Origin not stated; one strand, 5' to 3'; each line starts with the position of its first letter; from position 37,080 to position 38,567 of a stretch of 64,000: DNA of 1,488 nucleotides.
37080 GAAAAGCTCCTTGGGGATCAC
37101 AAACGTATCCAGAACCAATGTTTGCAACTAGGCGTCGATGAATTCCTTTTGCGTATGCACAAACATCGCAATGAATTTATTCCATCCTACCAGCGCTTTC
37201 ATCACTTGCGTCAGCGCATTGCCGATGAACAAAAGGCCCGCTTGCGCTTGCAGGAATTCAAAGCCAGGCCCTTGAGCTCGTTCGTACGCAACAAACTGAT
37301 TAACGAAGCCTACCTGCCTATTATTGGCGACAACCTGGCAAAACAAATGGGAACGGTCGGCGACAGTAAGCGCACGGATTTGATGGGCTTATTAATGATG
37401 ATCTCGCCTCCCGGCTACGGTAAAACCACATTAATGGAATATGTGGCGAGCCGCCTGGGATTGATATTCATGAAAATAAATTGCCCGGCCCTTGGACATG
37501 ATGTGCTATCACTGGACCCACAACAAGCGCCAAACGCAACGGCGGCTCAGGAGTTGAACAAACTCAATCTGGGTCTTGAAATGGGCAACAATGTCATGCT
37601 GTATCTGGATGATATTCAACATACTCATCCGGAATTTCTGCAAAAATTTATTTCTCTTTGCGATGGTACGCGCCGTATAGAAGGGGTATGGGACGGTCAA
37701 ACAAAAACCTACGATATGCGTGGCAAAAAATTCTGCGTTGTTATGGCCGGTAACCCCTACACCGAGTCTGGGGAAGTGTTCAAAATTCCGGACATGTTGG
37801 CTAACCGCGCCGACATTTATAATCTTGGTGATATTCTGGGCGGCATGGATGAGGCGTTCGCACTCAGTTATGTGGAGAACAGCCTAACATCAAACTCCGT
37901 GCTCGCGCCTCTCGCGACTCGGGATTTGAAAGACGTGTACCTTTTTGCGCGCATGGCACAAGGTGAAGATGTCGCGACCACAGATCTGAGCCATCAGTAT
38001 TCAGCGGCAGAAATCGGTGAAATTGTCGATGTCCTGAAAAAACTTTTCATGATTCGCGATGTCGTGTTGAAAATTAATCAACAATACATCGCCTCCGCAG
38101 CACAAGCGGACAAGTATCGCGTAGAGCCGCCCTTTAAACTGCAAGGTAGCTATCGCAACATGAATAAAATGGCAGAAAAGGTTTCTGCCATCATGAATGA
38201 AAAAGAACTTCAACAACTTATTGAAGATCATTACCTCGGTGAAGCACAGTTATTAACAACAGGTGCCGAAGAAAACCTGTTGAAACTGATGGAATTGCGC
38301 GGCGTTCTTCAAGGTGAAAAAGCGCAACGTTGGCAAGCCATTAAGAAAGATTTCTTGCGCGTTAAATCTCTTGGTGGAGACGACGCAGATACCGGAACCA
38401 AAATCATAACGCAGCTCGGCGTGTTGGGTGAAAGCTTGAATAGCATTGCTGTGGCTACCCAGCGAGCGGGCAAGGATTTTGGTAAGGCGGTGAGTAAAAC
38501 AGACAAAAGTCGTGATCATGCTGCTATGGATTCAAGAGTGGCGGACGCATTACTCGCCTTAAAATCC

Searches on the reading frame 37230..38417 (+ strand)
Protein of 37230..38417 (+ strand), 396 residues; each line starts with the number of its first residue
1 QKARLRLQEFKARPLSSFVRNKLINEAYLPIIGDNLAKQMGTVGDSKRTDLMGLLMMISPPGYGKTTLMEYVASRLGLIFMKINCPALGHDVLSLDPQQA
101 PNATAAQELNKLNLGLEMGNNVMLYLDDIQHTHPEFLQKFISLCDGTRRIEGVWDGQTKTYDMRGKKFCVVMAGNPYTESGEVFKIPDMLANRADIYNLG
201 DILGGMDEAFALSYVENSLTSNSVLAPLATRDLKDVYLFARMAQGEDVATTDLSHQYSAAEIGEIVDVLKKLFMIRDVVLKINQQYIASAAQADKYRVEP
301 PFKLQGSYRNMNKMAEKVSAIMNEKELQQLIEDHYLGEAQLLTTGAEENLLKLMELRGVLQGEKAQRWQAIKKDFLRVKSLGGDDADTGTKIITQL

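Call 30: find_related_loci(query=A2, collection=metagenome_contigs, flank=10000)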
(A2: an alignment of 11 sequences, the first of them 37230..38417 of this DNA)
Query A2 (396 aa) in metagenome_contigs; peptide patterns used: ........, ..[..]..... (x = any residue, [..] = any of these).
600 stretches matched a pattern (row limit reached: there are more); 556 encode a relative of the query (tblastn E <= 1e-3); the best 80 are kept; 80 distinct loci.
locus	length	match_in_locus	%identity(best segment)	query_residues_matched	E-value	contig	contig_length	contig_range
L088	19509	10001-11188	83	1-396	0e+0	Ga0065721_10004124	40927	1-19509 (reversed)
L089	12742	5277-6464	82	1-396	0e+0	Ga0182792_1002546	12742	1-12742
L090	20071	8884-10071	81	1-396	0e+0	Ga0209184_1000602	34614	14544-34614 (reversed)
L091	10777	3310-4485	82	5-396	0e+0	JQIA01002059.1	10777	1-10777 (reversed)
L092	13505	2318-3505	80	1-396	0e+0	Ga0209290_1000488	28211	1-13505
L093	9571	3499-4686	80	1-396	0e+0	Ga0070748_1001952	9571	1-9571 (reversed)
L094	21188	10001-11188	80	1-396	0e+0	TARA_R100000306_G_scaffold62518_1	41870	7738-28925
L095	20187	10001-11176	81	5-396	0e+0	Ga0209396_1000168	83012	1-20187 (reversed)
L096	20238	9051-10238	78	1-396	0e+0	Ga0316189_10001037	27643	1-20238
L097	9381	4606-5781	81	5-396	0e+0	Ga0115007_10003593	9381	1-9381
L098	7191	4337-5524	80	1-396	0e+0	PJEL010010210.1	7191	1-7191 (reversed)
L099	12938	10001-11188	80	1-396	0e+0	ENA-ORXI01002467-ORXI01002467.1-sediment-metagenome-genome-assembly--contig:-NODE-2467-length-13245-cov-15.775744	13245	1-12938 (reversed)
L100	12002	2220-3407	80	1-396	0e+0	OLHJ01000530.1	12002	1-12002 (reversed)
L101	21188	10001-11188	81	1-396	0e+0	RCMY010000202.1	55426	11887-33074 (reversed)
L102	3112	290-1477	79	1-396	0e+0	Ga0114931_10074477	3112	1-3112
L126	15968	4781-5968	75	1-396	0e+0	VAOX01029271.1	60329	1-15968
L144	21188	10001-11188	77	1-396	0e+0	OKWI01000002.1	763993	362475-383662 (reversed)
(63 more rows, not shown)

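Call 51: search_protein_families(library=pfam, proteins=[L126:6393-9110:+, L126:9117-12806:+, L090:11062-11922:+, L090:12765-13079:+], max_evalue=0.01)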
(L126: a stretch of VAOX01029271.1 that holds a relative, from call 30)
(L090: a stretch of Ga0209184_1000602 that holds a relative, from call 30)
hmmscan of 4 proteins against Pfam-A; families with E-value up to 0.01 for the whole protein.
L126:6393-9110:+ (905 aa): 11 families
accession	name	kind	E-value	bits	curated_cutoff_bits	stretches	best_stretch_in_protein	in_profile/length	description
PF13087.12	AAA_12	-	3.2e-27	95.8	27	1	597-776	6-193/195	AAA domain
PF13086.12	AAA_11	-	1.3e-20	74.7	27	1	271-559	6-251/257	AAA domain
PF13604.12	AAA_30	-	1.1e-10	42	27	2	267-329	2-66/191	AAA domain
PF13245.12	AAA_19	-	1.7e-10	41.6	25.1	2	271-334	1-66/134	AAA domain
PF01443.25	Viral_helicase1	-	3.2e-09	37.4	21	0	515-562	51-101/228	Viral superfamily 1 RNA helicase core domain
PF00580.27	UvrD-helicase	-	3.4e-05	24.1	23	1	269-557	3-250/271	UvrD/REP helicase N-terminal domain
PF20720.3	nSTAND3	-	0.00016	21.8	27.2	1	273-342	9-82/155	Novel STAND NTPase 3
PF05127.21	NAT10_TcmA_helicase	-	0.00018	21.9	22.7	0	286-339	2-56/176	RNA cytidine acetyltransferase NAT10/TcmA, helicase domain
PF13401.12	AAA_22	-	0.0005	20.8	27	1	283-381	7-104/130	AAA domain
PF09848.15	SLFN-g3_helicase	-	0.0018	18.1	24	0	285-352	5-74/354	Schlafen group 3, DNA/RNA helicase domain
PF04851.21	ResIII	-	0.0073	16.7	22.5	0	280-326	22-70/164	Type III restriction enzyme, res subunit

L126:9117-12806:+ (1229 aa): 1 family
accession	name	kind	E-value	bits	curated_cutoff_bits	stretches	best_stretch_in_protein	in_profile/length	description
PF10101.14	DUF2339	-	1.2e-32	114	33.6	2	206-691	5-495/659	Predicted membrane protein (DUF2339)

L090:11062-11922:+ (286 aa): 3 families
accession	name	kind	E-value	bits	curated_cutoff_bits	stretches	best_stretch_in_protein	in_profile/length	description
PF06167.18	Peptidase_M90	-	5.8e-59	200.1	26.2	1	28-252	12-243/243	Glucose-regulated metallo-peptidase M90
PF02810.21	SEC-C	-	3.5e-05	24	20.4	1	268-284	3-19/19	SEC-C motif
PF07737.17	ATLF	-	0.0049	17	27.4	1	155-249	108-192/193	Anthrax toxin lethal factor, N- and C-terminal domain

L090:12765-13079:+ (104 aa): 0 families

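Call 57: search_protein_families(library=padloc, proteins=[L126:6393-9110:+, L090:11062-11922:+, L126:9117-12806:+], max_evalue=0.001)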
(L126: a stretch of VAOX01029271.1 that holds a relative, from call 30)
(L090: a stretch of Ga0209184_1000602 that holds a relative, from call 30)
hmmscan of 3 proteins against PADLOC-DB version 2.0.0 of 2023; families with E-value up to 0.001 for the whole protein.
L126:6393-9110:+ (905 aa): 7 families
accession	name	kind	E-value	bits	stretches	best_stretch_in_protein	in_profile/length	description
PDLC05009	PDC-S37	-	7.6e-45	151.2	2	516-839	931-1268/1550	-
PDLC03924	MkoC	-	3.3e-44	149.3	2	522-780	670-947/1136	-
PDLC03920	MkoA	-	7.1e-43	145.1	1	283-799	633-1101/1112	-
PDLC03921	MkoA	-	1.2e-25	87.5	2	514-779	1288-1569/1607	-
PDLC02194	Hhe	-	9.6e-21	70.8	2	509-778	1368-1639/1911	-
PDLC04140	mad8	-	8.6e-06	23.5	1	282-443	28-129/314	mads_8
PDLC05065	PDC-S68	-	0.00017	17.5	0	522-558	703-742/1221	-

L090:11062-11922:+ (286 aa): 3 families
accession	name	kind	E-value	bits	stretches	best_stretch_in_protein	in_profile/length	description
PDLC00865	E2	-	3.7e-05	21.2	1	254-283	160-189/219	E2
PDLC04917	PDC-S12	-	4.3e-05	21.5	1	209-283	143-217/218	-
PDLC00872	E2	-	0.00097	16.7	0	257-283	161-187/216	E2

L126:9117-12806:+ (1229 aa): 0 families

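Call 66: search_solved_structures(query=A2, max_evalue=0.01)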
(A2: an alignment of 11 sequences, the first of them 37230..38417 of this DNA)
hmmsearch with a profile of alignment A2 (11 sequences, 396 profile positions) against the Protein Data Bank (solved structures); distinct sequences matched with E-value up to 0.01: 59.
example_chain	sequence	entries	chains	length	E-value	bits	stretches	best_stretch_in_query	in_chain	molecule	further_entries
7swl_A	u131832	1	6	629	0.00043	22.5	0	22-88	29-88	Rix7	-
7wub_C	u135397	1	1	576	0.00058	22.1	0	55-91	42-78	Transitional endoplasmic reticulum ATPase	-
7wub_D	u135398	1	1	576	0.00058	22.1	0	55-91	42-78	Transitional endoplasmic reticulum ATPase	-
6mck_A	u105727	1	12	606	0.00067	21.9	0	55-91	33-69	Transitional endoplasmic reticulum ATPase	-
9bji_A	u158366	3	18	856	0.00067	21.9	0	55-88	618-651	Nuclear valosin-containing protein-like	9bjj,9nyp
7t3i_A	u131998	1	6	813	0.00075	21.8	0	22-88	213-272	Rix7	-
6mat_A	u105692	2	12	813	0.00075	21.8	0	22-88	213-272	Rix7 mutant | Rix7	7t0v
6chs_H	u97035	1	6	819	0.00086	21.6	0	55-92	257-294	Putative cell division control protein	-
9dx3_A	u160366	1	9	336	0.001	21.3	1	45-89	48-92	Holliday junction branch migration complex subunit RuvB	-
9dx4_A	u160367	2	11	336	0.001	21.3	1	45-89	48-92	Holliday junction branch migration complex subunit RuvB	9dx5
7rlj_A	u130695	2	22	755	0.0011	21.2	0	55-91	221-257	Transitional endoplasmic reticulum ATPase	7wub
8yka_A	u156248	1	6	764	0.0011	21.2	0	55-91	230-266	Transitional endoplasmic reticulum ATPase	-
5c18_A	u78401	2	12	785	0.0012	21.1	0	55-91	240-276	Transitional endoplasmic reticulum ATPase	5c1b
7y4w_A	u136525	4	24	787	0.0012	21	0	55-91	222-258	Transitional endoplasmic reticulum ATPase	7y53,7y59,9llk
7lmy_A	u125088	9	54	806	0.0013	21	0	55-91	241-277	Transitional endoplasmic reticulum ATPase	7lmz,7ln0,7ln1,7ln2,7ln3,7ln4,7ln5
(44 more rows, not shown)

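Call 78: search_dna_similar(query=window:37230-38417:+, collection=plasmids, mode=protein, max_rows=8)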
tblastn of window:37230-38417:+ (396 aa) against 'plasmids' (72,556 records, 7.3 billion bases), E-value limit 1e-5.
Records with a match: 13; places in all: 13; records where one place covers at least 80% of the query: 13.
Best place of each record, by identity: 60-80% 11; <60% 2.
By first word of the organism name: Streptomyces 3; Proteus 2; Deinococcus 2; Pseudomonas 1; Halomonas 1; Vibrio 1; Photobacterium 1; Hymenobacter 1; Nonomuraea 1.
By predicted mobility (MOB-suite, as given by PLSDB): non-mobilizable 10; mobilizable 3.
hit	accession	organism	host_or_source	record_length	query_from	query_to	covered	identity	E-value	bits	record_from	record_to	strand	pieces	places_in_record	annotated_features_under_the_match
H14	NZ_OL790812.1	Proteus mirabilis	-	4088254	1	396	100%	78.5%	0e+0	666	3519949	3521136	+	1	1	none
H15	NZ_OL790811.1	Proteus mirabilis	-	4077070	1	396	100%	78.5%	0e+0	666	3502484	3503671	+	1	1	none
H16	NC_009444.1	Pseudomonas fluorescens SBW25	-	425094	1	396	100%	76.8%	0e+0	651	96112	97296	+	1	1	DNA repair ATPase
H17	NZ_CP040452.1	Halomonas sp. PA16-9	-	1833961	1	396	100%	70.2%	0e+0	610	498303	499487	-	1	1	none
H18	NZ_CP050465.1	Vibrio campbellii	single cell,seawater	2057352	2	396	100%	68.4%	0e+0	587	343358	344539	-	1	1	none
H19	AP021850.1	Deinococcus grandis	-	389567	1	396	100%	67.9%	0e+0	568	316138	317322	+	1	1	hypothetical protein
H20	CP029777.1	Deinococcus actinosclerus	mixed culture,wastewater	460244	1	396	100%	67.7%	2e-175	549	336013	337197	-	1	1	DNA repair protein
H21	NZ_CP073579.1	Photobacterium sp. GJ3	-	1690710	2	396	100%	67.3%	0e+0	575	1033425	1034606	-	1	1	record has no annotation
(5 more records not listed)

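Call 79: get_annotated_region(hit=H16, flank=9000)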
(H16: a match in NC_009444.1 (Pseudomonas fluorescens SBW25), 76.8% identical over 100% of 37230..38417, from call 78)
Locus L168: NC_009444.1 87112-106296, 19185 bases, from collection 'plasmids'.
description: Pseudomonas fluorescens SBW25 plasmid pQBR103, complete sequence
organism: Pseudomonas fluorescens SBW25 (NCBI taxid 216595)
taxonomy: Bacteria; Pseudomonadota; Gammaproteobacteria; Pseudomonadales; Pseudomonadaceae; Pseudomonas; Pseudomonas fluorescens; Pseudomonas fluorescens SBW25
host: -; source: -; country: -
typing (MOB-suite, as given by PLSDB): non-mobilizable; replicon rep_cluster_1081; mating-pair formation MPF_I
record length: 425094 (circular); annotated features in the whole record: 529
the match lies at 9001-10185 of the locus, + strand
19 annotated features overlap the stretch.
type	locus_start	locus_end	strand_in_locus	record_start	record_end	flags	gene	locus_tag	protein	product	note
CDS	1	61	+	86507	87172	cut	-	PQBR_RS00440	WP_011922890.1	DUF2491 family protein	-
CDS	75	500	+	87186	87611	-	-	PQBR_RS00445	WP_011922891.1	DUF350 domain-containing protein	-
CDS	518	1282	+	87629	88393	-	-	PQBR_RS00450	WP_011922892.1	DUF1190 domain-containing protein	-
CDS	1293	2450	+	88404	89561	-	-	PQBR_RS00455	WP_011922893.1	glutathionylspermidine synthase family protein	-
CDS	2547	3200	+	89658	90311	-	-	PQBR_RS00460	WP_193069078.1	hypothetical protein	-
CDS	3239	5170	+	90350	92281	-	-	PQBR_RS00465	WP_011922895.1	SPFH domain-containing protein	-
CDS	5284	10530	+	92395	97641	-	-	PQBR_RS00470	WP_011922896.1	DNA repair ATPase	-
CDS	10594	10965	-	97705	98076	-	-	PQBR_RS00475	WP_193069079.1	histone-like nucleoid-structuring protein, MvaT/MvaU family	GO:0071824 - protein-DNA complex organization [Evidence IEA]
CDS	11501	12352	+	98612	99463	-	-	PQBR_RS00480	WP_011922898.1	hypothetical protein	-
CDS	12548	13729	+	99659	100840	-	-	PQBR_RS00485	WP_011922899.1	C2H2-type zinc finger protein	-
CDS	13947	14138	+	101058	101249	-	-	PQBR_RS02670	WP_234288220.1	hypothetical protein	-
CDS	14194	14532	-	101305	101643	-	-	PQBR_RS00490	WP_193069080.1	hypothetical protein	-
CDS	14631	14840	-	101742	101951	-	-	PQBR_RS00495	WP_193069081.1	hypothetical protein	-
CDS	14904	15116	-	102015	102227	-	-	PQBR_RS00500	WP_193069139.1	hypothetical protein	-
CDS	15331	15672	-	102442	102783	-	-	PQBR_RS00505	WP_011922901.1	hypothetical protein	-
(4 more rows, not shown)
